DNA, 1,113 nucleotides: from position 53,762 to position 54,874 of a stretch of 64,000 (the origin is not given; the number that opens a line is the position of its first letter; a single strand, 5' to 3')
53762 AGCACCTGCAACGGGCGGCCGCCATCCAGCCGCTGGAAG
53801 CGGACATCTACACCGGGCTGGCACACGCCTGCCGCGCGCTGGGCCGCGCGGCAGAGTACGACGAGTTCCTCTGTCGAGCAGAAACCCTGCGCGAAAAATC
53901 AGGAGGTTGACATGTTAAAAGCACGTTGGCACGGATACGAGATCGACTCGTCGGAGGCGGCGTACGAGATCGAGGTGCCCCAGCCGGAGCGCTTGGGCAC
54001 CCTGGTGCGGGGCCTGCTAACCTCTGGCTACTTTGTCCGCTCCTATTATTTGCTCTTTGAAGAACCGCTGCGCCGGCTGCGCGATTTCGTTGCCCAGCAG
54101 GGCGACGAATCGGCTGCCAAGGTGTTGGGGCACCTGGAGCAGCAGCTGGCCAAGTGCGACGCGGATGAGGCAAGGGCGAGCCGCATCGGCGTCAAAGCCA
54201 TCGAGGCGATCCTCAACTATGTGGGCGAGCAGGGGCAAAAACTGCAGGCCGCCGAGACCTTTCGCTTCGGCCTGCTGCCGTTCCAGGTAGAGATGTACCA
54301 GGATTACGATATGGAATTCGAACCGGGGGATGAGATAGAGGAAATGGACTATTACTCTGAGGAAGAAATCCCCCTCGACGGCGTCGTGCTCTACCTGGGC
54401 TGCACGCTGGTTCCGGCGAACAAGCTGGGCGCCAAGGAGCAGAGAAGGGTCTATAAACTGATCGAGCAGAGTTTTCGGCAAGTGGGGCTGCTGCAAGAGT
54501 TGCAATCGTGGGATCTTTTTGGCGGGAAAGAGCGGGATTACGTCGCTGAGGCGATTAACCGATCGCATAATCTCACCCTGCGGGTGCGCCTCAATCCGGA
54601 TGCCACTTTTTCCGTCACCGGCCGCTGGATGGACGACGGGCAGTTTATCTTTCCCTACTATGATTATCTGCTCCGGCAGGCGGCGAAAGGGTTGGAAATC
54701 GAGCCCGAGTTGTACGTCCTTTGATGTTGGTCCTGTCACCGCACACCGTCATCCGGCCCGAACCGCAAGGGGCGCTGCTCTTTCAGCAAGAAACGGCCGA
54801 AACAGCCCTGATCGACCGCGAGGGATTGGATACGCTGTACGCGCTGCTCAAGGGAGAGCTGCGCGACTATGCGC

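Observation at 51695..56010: Radical-SAM/SPASM maturase with an N-terminal RRE-like extension, translationally coupled to hutU and two unknown proteins; no obvious precursor peptide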

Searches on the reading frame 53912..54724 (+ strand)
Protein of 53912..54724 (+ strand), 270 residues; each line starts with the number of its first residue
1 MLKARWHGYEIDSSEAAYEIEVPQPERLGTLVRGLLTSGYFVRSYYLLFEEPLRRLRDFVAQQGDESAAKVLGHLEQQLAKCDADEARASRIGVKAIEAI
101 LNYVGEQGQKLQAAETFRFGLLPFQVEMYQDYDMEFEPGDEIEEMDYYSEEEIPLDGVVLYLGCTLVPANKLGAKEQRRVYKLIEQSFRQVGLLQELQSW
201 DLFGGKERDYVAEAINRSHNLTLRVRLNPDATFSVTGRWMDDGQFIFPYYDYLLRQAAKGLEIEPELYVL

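Call 3: search_protein_families(library=pfam, proteins=[window:53912-54724:+], max_evalue=0.01)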
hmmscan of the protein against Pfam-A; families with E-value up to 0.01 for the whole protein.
window:53912-54724:+ (270 aa): 0 families

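Call 4: search_protein_families(library=ncbifam, proteins=[window:53912-54724:+], max_evalue=0.01)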
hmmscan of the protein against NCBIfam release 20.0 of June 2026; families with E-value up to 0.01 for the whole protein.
window:53912-54724:+ (270 aa): 0 families

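Call 12: find_homologous_proteins(query=window:53912-54721:+)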
Query window:53912-54721:+ (270 aa): 213 proteins with E <= 0.001 among 1692 candidates; the best 120 are listed.
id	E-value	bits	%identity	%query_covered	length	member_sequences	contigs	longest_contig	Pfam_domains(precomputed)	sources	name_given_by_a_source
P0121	3.5e-176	602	100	100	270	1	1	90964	-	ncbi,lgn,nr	ncbi:MAG: hypothetical protein JW900_00425 [Anaerolineae bacterium]|nr:hypothetical protein [Anaerol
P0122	3.2e-110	386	66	100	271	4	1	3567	-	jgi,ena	-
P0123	7.1e-110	385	67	100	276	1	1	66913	-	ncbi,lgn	ncbi:MAG: hypothetical protein ACE5OS_02160 [Anaerolineae bacterium]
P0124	7.6e-108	378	68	97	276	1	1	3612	-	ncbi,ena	-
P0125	7.0e-107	375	64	100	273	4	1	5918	-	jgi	jgi:hypothetical protein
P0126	1.3e-106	374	68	96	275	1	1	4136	-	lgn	-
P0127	4.0e-106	372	66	98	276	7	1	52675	-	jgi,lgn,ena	-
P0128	6.5e-106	372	64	100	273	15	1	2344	-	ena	-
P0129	2.0e-105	370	64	100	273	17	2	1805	-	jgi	jgi:hypothetical protein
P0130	4.8e-105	369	66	100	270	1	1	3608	-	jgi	jgi:hypothetical protein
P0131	5.0e-105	369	63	100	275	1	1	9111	-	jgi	jgi:hypothetical protein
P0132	7.7e-105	368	64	100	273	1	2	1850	-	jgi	jgi:hypothetical protein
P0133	9.7e-105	368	63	100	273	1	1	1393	-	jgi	-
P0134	1.2e-104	368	66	100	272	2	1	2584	-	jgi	jgi:hypothetical protein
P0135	1.5e-104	367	64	100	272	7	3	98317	-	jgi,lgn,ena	-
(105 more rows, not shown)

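Call 16: find_related_loci(query=A2, collection=genome_contigs, flank=8000)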
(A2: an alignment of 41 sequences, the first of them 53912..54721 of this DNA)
Query A2 (270 aa) in genome_contigs; peptide patterns used: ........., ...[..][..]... (x = any residue, [..] = any of these).
99 stretches matched a pattern; 38 encode a relative of the query (tblastn E <= 1e-3); 37 distinct loci.
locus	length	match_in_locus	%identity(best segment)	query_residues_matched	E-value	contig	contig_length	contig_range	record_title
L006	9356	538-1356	64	1-270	5e-110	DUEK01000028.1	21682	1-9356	MAG TPA_asm: Thermoflexia bacterium isolate G79 Contig28, whole genome shotgun sequence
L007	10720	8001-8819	63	1-270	3e-109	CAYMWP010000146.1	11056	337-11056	MAG TPA_asm: uncultured Anaerolineales bacterium isolate binchicken_co334_151 genome assembly, contig: NODE_10901_length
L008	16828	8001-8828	67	1-270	1e-108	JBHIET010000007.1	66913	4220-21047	MAG: Anaerolineae bacterium isolate b2.sp2_bin.30 NODE_20_length_66913_cov_8.513596, whole genome shotgun sequence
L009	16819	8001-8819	65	1-270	5e-108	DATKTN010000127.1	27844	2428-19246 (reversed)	MAG TPA_asm: Anaerolineae bacterium isolate SMAG_U14082 k141_533061, whole genome shotgun sequence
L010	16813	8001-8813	63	1-268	4e-105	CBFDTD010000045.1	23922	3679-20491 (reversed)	MAG TPA_asm: uncultured bacterium isolate SRR6823440_binner13_Refined_23 genome assembly, contig: ERZ650341.1004, whole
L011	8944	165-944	61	1-259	6e-104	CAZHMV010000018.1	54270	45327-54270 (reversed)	MAG TPA_asm: uncultured Anaerolineales bacterium isolate binchicken_co172_219 genome assembly, contig: NODE_328_length_5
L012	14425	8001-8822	58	1-270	1e-103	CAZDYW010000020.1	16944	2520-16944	MAG TPA_asm: uncultured Anaerolineales bacterium isolate binchicken_co15_170 genome assembly, contig: NODE_1973_length_1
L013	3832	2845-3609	63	1-254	2e-104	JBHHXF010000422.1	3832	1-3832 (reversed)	MAG: Anaerolineae bacterium isolate D_2_bin.38 NODE_16445_length_3832_cov_31.559439, whole genome shotgun sequence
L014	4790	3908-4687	61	1-259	1e-103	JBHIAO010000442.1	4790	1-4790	MAG: Anaerolineae bacterium isolate K_2_bin.73 NODE_11675_length_4790_cov_11.153537, whole genome shotgun sequence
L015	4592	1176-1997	58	1-270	8e-103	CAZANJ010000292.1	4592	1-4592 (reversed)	MAG TPA_asm: uncultured Anaerolineales bacterium isolate binchicken_co8_337 genome assembly, contig: NODE_38014_length_4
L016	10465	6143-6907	61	1-254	3e-99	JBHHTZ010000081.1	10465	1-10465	MAG: Anaerolineae bacterium isolate S.6.sp3_bin.4 NODE_1017_length_10465_cov_7.651297, whole genome shotgun sequence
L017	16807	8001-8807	59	1-270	2e-98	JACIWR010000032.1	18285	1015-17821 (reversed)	MAG: Anaerolineae bacterium isolate MAG-31 Anaerolineae_A3_bin18_Scaffold_32, whole genome shotgun sequence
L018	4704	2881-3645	58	1-254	4e-97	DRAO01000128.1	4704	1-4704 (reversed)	MAG TPA_asm: Chloroflexota bacterium isolate HyVt-206 Ga0116200_10009111, whole genome shotgun sequence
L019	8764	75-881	57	1-270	4e-97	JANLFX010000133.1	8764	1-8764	MAG: Anaerolineae bacterium isolate A05DMB24 NODE_133_length_8764_cov_10.037777, whole genome shotgun sequence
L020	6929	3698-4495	60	1-270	7e-95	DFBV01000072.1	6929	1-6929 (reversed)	MAG TPA_asm: Anaerolineales bacterium UBA3071 UBA3071_contig_91773, whole genome shotgun sequence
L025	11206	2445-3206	57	1-254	2e-90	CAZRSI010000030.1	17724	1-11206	MAG TPA_asm: uncultured Anaerolineae bacterium isolate binchicken_co6_220 genome assembly, contig: NODE_3285_length_1772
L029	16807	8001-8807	53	1-270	1e-88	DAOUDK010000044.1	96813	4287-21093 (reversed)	MAG TPA_asm: Anaerolineae bacterium isolate M42_99 k117_1202693, whole genome shotgun sequence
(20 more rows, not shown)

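Call 19: search_protein_families(library=pfam, proteins=[window:53912-54721:+], max_evalue=10)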
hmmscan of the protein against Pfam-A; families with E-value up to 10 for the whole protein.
window:53912-54721:+ (270 aa): 1 family
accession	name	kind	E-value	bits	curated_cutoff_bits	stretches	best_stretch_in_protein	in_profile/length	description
PF00365.25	PFK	-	0.075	12.8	30.9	1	62-100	239-277/277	Phosphofructokinase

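Call 23: predict_structure(alignment_id=A2)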
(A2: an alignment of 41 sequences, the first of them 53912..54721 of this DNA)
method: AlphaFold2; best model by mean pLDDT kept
length: 270 residues; sequences in the alignment: 41
mean_pLDDT: 89.1   pTM: 0.87
mean pLDDT of the five models: 89.1, 88.2, 88.2, 88.0, 87.7
residues with pLDDT >= 90: 191; 70-90: 56; 50-70: 12; < 50: 11
segments of 3 or more residues with pLDDT < 50: 1-11
pLDDT, mean of each block of 10 residues (from residue 1): 39 78 95 97 94 97 86 94 75 95 97 97 93 91 90 96 97 97 92 82 79 92 97 94 78 95 90
secondary structure, 60 per line:
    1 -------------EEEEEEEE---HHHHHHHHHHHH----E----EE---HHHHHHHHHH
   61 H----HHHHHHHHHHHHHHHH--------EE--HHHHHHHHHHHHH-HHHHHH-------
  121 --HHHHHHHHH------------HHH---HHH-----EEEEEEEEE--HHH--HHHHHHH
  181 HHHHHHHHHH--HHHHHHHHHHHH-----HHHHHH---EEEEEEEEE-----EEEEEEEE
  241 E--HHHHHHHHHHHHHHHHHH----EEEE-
elements in order: E14-21 H25-36 H51-61 H66-81 H94-106 H108-113 H123-131 E158-166 H174-190 H193-204 H210-215 E219-227 E233-241 H244-261 E266-269

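Call 47: search_protein_families(library=ncbifam, proteins=[L025:4734-6155:+, L029:6587-7942:+], max_evalue=0.00001)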
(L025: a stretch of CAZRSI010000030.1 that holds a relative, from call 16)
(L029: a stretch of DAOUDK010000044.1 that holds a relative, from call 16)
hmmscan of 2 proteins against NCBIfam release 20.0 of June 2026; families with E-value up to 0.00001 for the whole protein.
L025:4734-6155:+ (473 aa): 47 families (the best 25 are shown)
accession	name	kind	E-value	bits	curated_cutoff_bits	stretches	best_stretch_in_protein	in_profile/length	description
TIGR01224.1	hutI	equivalog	1.9e-149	497.6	298.15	1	89-471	1-377/377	imidazolonepropionase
NF006679.0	PRK09228.1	subfamily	1.7e-20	73.2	351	2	331-448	269-388/433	guanine deaminase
NF006056.0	PRK08204.1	subfamily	3.1e-20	72.4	391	2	406-455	340-389/449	hypothetical protein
TIGR02967.1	guan_deamin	equivalog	4.1e-18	65.5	375.4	1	332-447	245-362/401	guanine deaminase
NF005557.0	PRK07228.1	equivalog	4.3e-17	61.9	522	1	332-462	255-390/445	5'-deoxyadenosine deaminase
NF006549.0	PRK09045.1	equivalog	6e-17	61.4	540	1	328-454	255-387/444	TRZ/ATZ family hydrolase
NF051886.1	XaaProDiPepCaul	equivalog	2.5e-16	59.7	500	2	407-472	335-397/398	Xaa-Pro dipeptidase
TIGR03314.1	Se_ssnA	subfamily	4.3e-14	52.2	455.5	1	88-138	17-67/441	putative selenium metabolism protein SsnA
NF006689.0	PRK09237.1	equivalog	7.2e-13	47.8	371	1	94-141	25-69/383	amidohydrolase/deacetylase family metallohydrolase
NF005540.0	PRK07203.1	equivalog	1e-12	47.5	444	1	88-138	18-68/444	putative aminohydrolase SsnA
NF011990.0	PRK15446.2-6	subfamily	1.1e-12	47.4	233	0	409-472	327-382/390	alpha-D-ribose 1-methylphosphonate 5-triphosphate diphosphatase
NF006055.0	PRK08203.1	equivalog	2.7e-11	42.7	532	0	89-140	24-73/455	8-oxoguanine deaminase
TIGR02318.1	phosphono_phnM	equivalog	7.5e-11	41.5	390.55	1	88-448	13-359/376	phosphonate metabolism protein PhnM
NF005211.0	PRK06687.1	equivalog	2.3e-10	39.8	703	0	85-145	15-74/419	TRZ/ATZ family protein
NF004701.0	PRK06038.1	equivalog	4.9e-10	38.7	609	0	85-139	17-67/432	N-ethylammeline chlorohydrolase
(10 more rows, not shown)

L029:6587-7942:+ (451 aa): 64 families (the best 25 are shown)
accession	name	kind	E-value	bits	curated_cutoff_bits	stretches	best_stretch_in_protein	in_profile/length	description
TIGR04461.1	endura_MppQ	equivalog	1.4e-84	284.4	540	1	49-424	6-378/392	enduracididine biosynthesis enzyme MppQ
NF052282.1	PLP_TF_PdxR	equivalog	7.8e-64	216.4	320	1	58-422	95-447/448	MocR-like pyridoxine biosynthesis transcription factor PdxR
NF052290.2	MocR_like_YczR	exception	8.3e-58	196.2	487.4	1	74-424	117-456/458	MocR-like transcription factor YczR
NF052286.1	ecto_TF_EhuR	exception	9.1e-40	136.6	480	1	114-429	152-452/458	MocR-like ectoine utilization transcription factor EhuR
NF041364.1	GntC_guanitoxin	equivalog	5.1e-36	124.3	415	1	66-422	7-353/356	guanitoxin biosynthesis PLP-dependent (S)-gamma-hydroxy-L-arginine cyclodehydratase GntC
NF052281.1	rhizopine_MocR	equivalog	5.9e-35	120.8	650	1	59-425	125-478/479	rhizopine catabolism transcriptional regulator MocR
NF004770.0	PRK06108.1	subfamily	1.1e-31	110.1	422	1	72-429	51-395/396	pyridoxal phosphate-dependent aminotransferase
NF005732.0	PRK07550.1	equivalog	3.7e-28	98.7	366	1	71-424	46-386/389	aminotransferase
NF005305.0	PRK06836.1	equivalog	5e-25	88.6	376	1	67-391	44-364/396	pyridoxal phosphate-dependent aminotransferase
NF052285.1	GABA_TF_GabR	exception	1.3e-24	86.8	600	1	66-426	103-456/456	MocR-like transcriptional regulator GabR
NF005744.0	PRK07568.1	subfamily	6.8e-24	84.4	389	1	88-428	57-392/398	pyridoxal phosphate-dependent aminotransferase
NF006756.0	PRK09276.1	subfamily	1.1e-21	77.2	507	1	65-406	39-371/387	LL-diaminopimelate aminotransferase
NF006967.0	PRK09440.1-5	equivalog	2.4e-21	76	402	1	89-430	71-419/424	valine--pyruvate transaminase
TIGR04544.1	3metArgNH2trans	equivalog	2.8e-21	76.1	350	1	90-427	45-364/366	beta-methylarginine biosynthesis bifunctional aminotransferase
NF004611.0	PRK05942.1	equivalog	1.7e-20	73.4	628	1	126-400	103-369/394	aspartate aminotransferase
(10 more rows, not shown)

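Call 50: search_protein_representatives(alignment_id=A2)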
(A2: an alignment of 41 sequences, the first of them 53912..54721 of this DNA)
Query: 41 sequences, 271 profile positions. Proteins with E-value up to 0.001 (for the whole library): 16; up to 1e-10: 12; up to 1e-30: 7. The best 16 are listed.
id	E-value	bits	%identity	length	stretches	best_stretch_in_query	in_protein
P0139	1.2e-147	507.1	-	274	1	1-270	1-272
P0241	6.0e-69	249.0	-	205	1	1-204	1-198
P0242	2.7e-55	204.2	-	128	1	145-271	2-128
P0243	7.2e-41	156.9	-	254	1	1-269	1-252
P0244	2.9e-36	141.8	-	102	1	1-85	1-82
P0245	2.1e-34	135.7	-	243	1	1-258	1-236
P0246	3.2e-32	128.5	-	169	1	171-271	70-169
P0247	1.3e-29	120.0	-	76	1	1-65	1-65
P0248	1.5e-25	106.6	-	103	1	170-271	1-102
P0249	1.6e-18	83.7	-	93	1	214-263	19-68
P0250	8.3e-14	68.2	-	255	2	163-257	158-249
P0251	2.9e-12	63.1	-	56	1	233-271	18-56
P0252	1.5e-07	47.6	-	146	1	1-28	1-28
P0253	7.1e-07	45.4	-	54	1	1-55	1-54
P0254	1.3e-06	44.5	-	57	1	56-96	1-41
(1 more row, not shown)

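Call 53: find_homologous_proteins(query=A6, max_evalue=0.001)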
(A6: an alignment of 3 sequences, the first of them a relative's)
Query A6 (3 sequences) (255 aa, profile of the alignment): 111 proteins with E <= 0.001 among 6153 candidates.
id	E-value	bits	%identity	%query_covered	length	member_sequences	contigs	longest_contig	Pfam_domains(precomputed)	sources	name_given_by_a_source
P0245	5.7e-114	398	25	98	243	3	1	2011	-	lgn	-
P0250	2.9e-105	370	100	100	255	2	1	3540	-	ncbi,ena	-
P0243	4.1e-105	369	27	95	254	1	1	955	-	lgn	-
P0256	1.7e-95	338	90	100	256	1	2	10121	-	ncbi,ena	-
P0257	3.5e-89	317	25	95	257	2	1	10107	-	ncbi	-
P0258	4.6e-87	310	25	95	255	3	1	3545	-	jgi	jgi:hypothetical protein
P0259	2.2e-86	308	25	95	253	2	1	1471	-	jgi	-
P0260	7.3e-85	303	25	95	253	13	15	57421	-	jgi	jgi:hypothetical protein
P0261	1.2e-83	299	25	95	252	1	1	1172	-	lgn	-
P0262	1.0e-81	292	25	95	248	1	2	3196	-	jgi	jgi:hypothetical protein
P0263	8.7e-80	286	24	95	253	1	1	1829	-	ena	-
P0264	4.2e-77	277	26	95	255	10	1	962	-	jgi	-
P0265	2.8e-63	232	25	96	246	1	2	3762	-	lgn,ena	-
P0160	1.1e-47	181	28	96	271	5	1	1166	-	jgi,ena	-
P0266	3.1e-47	179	23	95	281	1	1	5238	-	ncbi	-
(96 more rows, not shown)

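Call 54: find_encoding_contigs(protein=P0260, flank=8000, max_places=2)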
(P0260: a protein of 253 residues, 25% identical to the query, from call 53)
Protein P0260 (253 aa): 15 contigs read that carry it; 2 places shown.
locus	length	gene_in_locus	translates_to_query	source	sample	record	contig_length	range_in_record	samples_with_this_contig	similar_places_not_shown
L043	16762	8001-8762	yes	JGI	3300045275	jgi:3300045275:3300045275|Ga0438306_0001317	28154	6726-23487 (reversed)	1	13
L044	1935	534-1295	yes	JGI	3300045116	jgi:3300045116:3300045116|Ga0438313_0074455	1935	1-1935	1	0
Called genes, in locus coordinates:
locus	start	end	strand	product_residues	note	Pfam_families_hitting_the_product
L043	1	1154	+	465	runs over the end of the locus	PF01565:FAD_binding_4, PF02913:FAD-oxidase_C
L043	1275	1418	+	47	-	-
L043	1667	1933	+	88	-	PF04255:DUF433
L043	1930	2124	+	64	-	-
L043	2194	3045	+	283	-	PF02645:DegV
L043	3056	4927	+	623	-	PF02838:Glyco_hydro_20b, PF00728:Glyco_hydro_20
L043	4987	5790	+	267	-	PF02645:DegV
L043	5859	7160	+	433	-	PF07690:MFS_1, PF03209:PUCC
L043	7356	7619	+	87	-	PF13893:RRM_5 (weak), PF00076:RRM_1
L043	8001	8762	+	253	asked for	-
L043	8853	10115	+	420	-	PF07690:MFS_1, PF12832:MFS_1_like (weak), PF07690:MFS_1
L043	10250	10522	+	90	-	-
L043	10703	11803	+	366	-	PF01323:DSBA, PF13462:Thioredoxin_4 (weak), PF01323:DSBA (weak), PF13462:Thioredoxin_4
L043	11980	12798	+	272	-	PF01149:Fapy_DNA_glyco, PF06831:H2TH, PF06827:zf-FPG_IleRS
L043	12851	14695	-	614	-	PF01541:GIY-YIG, PF27096:UvrC_M, PF02151:UVR, PF22920:UvrC_RNaseH, PF08459:UvrC_RNaseH_dom, PF00633:HHH (faint), PF12826:HHH_2 (weak), PF14520:HHH_5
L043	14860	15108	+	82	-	PF01402:RHH_1, PF07878:RHH_5 (weak), PF12651:RHH_3 (faint)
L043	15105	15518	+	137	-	PF01850:PIN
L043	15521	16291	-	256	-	PF00497:SBP_bac_3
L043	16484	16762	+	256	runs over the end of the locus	PF00005:ABC_tran, PF13304:AAA_21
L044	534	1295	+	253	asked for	-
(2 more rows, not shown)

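Call 55: find_encoding_contigs(protein=P0256, flank=8000, max_places=2)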
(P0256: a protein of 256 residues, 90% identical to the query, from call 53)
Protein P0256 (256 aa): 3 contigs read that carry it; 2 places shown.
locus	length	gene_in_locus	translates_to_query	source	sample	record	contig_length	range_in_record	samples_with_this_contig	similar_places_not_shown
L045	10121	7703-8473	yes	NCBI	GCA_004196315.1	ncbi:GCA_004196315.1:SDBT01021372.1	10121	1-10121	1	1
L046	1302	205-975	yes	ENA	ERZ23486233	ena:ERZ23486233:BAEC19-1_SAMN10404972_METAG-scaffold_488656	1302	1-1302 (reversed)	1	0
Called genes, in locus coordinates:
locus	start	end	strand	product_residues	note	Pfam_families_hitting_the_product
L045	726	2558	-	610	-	PF00580:UvrD-helicase, PF13086:AAA_11 (weak), PF13245:AAA_19, PF13604:AAA_30 (faint), PF13361:UvrD_C, PF13538:UvrD_C_2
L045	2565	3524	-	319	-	PF12705:PDDEXK_1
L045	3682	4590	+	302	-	-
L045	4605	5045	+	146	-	-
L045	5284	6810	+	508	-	PF08903:DUF1846, PF20921:DUF1846_C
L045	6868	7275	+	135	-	PF05168:HEPN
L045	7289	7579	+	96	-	PF01909:NTP_transf_2, PF18765:Polbeta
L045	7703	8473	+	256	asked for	-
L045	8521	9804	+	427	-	PF04055:Radical_SAM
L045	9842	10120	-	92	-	?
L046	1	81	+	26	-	?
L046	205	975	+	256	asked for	-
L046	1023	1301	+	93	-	?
